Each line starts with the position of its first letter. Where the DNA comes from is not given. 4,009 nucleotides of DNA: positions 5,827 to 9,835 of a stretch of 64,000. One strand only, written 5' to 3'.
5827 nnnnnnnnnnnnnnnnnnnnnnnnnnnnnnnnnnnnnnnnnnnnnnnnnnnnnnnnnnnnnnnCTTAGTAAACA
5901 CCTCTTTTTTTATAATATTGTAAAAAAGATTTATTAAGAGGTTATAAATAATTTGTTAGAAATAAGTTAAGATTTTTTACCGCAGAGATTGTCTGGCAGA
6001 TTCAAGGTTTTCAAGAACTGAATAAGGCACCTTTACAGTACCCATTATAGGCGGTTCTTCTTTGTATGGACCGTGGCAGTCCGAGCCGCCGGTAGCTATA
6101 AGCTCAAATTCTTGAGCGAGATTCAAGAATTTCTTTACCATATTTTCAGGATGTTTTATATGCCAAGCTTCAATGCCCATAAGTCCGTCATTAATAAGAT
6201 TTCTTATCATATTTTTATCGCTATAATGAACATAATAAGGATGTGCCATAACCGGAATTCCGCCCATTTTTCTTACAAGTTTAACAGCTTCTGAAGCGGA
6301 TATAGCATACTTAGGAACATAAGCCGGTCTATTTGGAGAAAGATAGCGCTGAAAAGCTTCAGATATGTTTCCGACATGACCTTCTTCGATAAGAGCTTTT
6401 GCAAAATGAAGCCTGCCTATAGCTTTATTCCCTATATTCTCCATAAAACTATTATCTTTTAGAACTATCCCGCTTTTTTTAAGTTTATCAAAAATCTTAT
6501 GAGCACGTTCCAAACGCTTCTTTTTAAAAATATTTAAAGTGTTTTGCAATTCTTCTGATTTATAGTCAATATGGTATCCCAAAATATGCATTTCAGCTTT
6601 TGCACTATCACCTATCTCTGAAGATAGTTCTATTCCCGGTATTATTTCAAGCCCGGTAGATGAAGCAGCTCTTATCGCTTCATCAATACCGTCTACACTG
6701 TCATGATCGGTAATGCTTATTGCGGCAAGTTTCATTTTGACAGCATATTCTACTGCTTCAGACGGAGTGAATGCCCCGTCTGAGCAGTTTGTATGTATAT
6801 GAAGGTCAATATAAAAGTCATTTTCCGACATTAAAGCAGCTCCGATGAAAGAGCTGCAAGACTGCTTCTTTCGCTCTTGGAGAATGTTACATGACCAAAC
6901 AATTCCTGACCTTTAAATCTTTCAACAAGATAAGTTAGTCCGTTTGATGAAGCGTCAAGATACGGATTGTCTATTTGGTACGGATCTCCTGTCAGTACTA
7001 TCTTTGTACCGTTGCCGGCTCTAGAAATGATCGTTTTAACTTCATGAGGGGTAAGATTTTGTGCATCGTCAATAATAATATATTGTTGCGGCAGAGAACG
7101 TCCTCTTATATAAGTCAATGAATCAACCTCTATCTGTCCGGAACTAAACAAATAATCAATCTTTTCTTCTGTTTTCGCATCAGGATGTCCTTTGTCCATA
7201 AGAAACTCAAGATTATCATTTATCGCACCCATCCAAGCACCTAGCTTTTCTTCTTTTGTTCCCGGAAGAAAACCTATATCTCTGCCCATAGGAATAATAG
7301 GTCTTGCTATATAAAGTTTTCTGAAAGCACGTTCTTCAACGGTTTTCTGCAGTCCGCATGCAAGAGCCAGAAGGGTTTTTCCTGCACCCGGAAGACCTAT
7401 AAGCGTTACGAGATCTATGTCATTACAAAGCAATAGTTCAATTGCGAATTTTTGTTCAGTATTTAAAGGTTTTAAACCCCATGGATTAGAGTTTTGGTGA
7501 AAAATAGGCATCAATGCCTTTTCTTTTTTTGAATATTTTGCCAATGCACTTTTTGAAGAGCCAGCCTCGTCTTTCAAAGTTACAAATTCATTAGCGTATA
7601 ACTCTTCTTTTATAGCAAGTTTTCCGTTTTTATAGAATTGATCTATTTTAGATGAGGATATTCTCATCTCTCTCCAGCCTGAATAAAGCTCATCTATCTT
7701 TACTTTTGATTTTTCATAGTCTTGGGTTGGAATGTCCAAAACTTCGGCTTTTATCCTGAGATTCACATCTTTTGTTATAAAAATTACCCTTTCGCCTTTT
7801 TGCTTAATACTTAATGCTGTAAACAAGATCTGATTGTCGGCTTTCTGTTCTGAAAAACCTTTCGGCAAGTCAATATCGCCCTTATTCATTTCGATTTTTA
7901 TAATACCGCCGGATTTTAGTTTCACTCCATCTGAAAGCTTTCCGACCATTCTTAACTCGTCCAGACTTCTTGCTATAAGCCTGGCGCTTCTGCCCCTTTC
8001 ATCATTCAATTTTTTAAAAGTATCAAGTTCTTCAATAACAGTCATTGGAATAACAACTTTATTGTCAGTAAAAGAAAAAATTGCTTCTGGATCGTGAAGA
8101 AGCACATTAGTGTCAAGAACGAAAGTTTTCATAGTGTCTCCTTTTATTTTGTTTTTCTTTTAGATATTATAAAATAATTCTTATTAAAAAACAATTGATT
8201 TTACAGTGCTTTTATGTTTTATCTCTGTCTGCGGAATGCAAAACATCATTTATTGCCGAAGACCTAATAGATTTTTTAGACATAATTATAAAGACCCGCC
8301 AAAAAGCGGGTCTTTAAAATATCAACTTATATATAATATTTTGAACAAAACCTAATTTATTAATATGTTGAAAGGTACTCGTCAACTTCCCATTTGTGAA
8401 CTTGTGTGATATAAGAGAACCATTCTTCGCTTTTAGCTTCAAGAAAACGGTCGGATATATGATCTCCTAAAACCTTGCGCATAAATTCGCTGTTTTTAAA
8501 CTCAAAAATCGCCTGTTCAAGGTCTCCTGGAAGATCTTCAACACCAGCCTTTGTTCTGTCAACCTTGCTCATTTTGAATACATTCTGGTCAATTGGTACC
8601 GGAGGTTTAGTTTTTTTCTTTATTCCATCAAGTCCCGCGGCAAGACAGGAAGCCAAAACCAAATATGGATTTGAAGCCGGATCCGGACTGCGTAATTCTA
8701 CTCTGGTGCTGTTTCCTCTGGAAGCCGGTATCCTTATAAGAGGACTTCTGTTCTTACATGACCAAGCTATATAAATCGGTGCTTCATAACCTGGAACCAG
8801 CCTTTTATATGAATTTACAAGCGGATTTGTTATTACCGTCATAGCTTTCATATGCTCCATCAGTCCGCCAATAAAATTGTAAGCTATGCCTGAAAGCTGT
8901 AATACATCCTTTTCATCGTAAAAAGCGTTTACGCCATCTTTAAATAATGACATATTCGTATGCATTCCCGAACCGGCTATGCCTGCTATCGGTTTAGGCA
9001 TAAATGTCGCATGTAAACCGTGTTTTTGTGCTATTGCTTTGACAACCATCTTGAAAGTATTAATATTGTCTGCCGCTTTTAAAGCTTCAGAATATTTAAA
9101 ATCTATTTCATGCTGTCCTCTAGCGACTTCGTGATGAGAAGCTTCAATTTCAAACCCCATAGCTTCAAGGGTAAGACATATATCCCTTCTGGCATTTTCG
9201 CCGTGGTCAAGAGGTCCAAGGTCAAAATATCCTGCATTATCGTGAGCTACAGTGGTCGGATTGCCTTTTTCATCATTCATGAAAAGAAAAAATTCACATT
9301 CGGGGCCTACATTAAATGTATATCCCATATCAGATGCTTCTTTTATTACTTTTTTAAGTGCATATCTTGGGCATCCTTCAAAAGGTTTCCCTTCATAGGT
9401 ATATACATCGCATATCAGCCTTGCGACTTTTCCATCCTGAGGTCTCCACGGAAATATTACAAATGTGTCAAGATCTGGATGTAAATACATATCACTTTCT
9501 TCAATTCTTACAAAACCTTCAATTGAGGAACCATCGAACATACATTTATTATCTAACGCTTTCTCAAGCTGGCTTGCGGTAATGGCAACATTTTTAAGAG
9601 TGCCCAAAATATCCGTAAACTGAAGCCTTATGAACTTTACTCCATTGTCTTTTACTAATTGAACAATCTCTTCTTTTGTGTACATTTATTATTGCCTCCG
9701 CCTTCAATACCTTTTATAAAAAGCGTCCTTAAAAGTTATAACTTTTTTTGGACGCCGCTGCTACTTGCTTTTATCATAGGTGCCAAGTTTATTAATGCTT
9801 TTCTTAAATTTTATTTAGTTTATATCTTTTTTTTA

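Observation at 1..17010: Two giant paralogs share an N-terminal module and bracket glnA and a PhoH2-PHP pair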

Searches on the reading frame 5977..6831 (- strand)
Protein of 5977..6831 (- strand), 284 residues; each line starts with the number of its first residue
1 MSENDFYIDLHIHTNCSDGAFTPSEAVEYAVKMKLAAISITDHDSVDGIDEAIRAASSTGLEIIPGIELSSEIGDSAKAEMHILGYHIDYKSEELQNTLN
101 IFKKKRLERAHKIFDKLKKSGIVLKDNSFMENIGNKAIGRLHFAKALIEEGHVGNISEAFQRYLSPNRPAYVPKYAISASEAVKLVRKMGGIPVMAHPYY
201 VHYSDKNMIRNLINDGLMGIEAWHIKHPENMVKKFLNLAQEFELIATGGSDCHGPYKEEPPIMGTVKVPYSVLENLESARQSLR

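Call 7: search_protein_families(library=ncbifam, proteins=[window:5977-6831:-], max_evalue=0.001)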
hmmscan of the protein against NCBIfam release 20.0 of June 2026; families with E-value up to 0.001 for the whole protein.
window:5977-6831:- (284 aa): 14 families
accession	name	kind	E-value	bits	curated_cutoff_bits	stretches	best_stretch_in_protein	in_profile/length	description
NF041577.1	nside_bi_sphtase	equivalog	1.9e-57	194.5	400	1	8-261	4-258/276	3',5'-nucleoside bisphosphate phosphatase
NF047791.1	RNaseRnm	equivalog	1.7e-50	171.8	375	1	8-255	3-252/275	RNase RNM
NF041661.1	Cycl_ph_dihydrol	equivalog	2.6e-26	92.5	500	1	9-260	1-251/259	phosphoribosyl 1,2-cyclic phosphate 1,2-diphosphodiesterase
NF038032.1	CehA_McbA_metalo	domain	4.8e-18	65.6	80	2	8-122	5-109/315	CehA/McbA family metallohydrolase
NF045780.1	TrlF_fam_ATP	equivalog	1e-10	41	350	1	9-128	9-139/944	TrlF family AAA-like ATPase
NF004225.0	PRK05672.1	subfamily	1.4e-09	36.6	939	1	7-84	6-85/1047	error-prone DNA polymerase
NF004981.0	PRK06361.1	equivalog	3e-09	36.5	117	1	8-69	2-71/217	histidinol phosphate phosphatase domain-containing protein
NF001688.0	PRK00448.1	equivalog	4.1e-08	31.3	873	1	8-70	339-403/1445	PolC-type DNA polymerase III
TIGR01405.1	polC_Gram_pos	equivalog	6.2e-07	27.5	1043.45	1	8-70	105-169/1211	DNA polymerase III subunit alpha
NF004226.0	PRK05673.1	equivalog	2.4e-05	22.4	1002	1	6-78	5-79/1146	DNA polymerase III subunit alpha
TIGR01856.1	hisJ_fam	subfamily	3.8e-05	23.5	90.2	0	8-45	1-39/252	histidinol-phosphatase HisJ family protein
NF005298.0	PRK06826.1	equivalog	7.6e-05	20.6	1260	1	6-69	4-69/1151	DNA polymerase III subunit alpha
TIGR00594.1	polc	superfamily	0.00018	19.7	434.35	1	7-77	1-73/1022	DNA polymerase III subunit alpha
NF006375.0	PRK08609.1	equivalog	0.00061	18.5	426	0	4-45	333-374/571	DNA polymerase/3'-5' exonuclease PolX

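Call 8: search_protein_families(library=pfam, proteins=[window:5977-6831:-], max_evalue=0.001)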
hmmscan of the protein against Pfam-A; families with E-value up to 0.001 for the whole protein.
window:5977-6831:- (284 aa): 1 family
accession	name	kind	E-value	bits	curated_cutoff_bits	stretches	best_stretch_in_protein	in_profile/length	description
PF02811.25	PHP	-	7.6e-13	49.6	26.4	1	9-83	1-75/164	PHP domain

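Call 104: search_protein_families(library=padloc, proteins=[window:5980-6831:-], max_evalue=0.001)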
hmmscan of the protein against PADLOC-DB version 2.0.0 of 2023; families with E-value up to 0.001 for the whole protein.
window:5980-6831:- (284 aa): 2 families
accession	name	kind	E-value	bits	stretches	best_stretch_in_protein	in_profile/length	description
PDLC04678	PDC-M49A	-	5.2e-06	23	1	8-75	5-76/681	-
PDLC04680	PDC-M49A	-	2e-05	21.4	1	8-74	4-73/674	-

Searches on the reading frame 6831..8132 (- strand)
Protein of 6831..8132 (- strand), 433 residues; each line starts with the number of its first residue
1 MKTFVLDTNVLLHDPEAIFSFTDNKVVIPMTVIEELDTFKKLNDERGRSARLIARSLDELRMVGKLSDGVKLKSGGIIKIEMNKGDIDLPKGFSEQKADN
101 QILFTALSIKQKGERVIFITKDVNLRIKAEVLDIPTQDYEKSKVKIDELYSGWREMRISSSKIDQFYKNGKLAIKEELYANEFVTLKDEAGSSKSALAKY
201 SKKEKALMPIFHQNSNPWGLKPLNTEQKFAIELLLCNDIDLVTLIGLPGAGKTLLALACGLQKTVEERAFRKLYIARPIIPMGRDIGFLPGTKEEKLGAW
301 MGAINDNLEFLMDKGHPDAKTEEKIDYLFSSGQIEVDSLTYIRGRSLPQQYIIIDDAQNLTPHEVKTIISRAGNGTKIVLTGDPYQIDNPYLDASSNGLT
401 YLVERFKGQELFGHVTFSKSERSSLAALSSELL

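Call 7: search_protein_families(library=ncbifam, proteins=[window:6831-8132:-], max_evalue=0.001)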
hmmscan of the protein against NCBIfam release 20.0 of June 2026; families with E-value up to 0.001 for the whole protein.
window:6831-8132:- (433 aa): 2 families
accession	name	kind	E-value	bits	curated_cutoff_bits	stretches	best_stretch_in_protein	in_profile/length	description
NF053827.1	RNA5-3helPhoH2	equivalog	8.8e-89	298.4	680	1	2-433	2-423/427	RNA 5'-3' helicase PhoH2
NF007827.1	PRK10536.1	equivalog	4.2e-19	68.9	380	1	237-421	64-239/253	phosphate starvation-inducible protein PhoH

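Call 8: search_protein_families(library=pfam, proteins=[window:6831-8132:-], max_evalue=0.001)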
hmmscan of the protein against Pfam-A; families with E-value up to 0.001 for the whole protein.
window:6831-8132:- (433 aa): 5 families
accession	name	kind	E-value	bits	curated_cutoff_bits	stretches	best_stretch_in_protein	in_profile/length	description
PF02562.22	PhoH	-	5.5e-46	157.1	27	1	220-420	2-189/205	PhoH-like protein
PF13638.12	PIN_4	-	9.2e-35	120.3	21.9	1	4-140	1-132/132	PIN domain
PF13604.12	AAA_30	-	4.2e-07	30.3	27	1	223-387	2-128/191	AAA domain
PF13401.12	AAA_22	-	5e-05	24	27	0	241-386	7-125/130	AAA domain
PF13245.12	AAA_19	-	0.00059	20.5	25.1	0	343-387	85-129/134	AAA domain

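Call 104: search_protein_families(library=padloc, proteins=[window:6834-8132:-], max_evalue=0.001)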
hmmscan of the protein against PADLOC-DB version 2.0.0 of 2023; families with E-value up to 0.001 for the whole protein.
window:6834-8132:- (433 aa): 2 families
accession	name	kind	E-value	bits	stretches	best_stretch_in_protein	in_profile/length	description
PDLC02372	Nhi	-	8.9e-06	22.6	0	333-387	248-300/470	-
PDLC02350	AbiO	-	0.00026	17.9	0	347-387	256-297/468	AbiO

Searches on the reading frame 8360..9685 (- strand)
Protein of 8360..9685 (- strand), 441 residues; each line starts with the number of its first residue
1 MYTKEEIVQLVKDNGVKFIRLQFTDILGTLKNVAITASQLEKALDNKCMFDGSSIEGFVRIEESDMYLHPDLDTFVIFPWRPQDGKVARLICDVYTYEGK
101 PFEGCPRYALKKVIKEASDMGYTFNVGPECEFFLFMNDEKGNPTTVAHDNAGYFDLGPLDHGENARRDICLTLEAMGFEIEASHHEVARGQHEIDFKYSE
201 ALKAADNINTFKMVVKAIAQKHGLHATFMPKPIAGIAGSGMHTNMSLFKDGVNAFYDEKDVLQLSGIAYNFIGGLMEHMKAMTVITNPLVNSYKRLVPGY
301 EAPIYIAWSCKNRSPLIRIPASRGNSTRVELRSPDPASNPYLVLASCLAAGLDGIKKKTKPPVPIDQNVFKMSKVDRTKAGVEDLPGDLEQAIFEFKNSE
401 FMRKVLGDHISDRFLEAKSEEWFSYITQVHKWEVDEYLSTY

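Call 7: search_protein_families(library=ncbifam, proteins=[window:8360-9685:-], max_evalue=0.001)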
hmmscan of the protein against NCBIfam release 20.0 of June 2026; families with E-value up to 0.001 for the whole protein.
window:8360-9685:- (441 aa): 5 families
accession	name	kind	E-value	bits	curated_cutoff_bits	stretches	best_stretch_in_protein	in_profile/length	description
TIGR00653.1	GlnA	equivalog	8.5e-171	568.7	429.15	1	5-438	1-461/462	type I glutamate--ammonia ligase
TIGR03105.1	gln_synth_III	equivalog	4.5e-114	381.3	469.6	1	9-438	3-434/435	type III glutamate--ammonia ligase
NF007006.0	PRK09469.1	equivalog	1.2e-94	317.6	845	2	139-439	166-468/469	glutamate--ammonia ligase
NF045547.1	GGputSyn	equivalog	6.9e-93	311.7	650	1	4-433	2-438/438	gamma-glutamylputrescine synthetase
NF041605.1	gln_syn_GlnII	equivalog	3.2e-12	46.2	500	1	48-343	35-320/333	glutamine synthetase GlnII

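Call 8: search_protein_families(library=pfam, proteins=[window:8360-9685:-], max_evalue=0.001)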
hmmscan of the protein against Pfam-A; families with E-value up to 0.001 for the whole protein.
window:8360-9685:- (441 aa): 2 families
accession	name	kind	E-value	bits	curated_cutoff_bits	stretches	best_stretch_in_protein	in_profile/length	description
PF00120.29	Gln-synt_C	-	3.2e-136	454.4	24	1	104-437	2-344/344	Glutamine synthetase, catalytic domain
PF03951.24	Gln-synt_N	-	4.7e-34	116.3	33.4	1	16-96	2-81/82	Glutamine synthetase, beta-Grasp domain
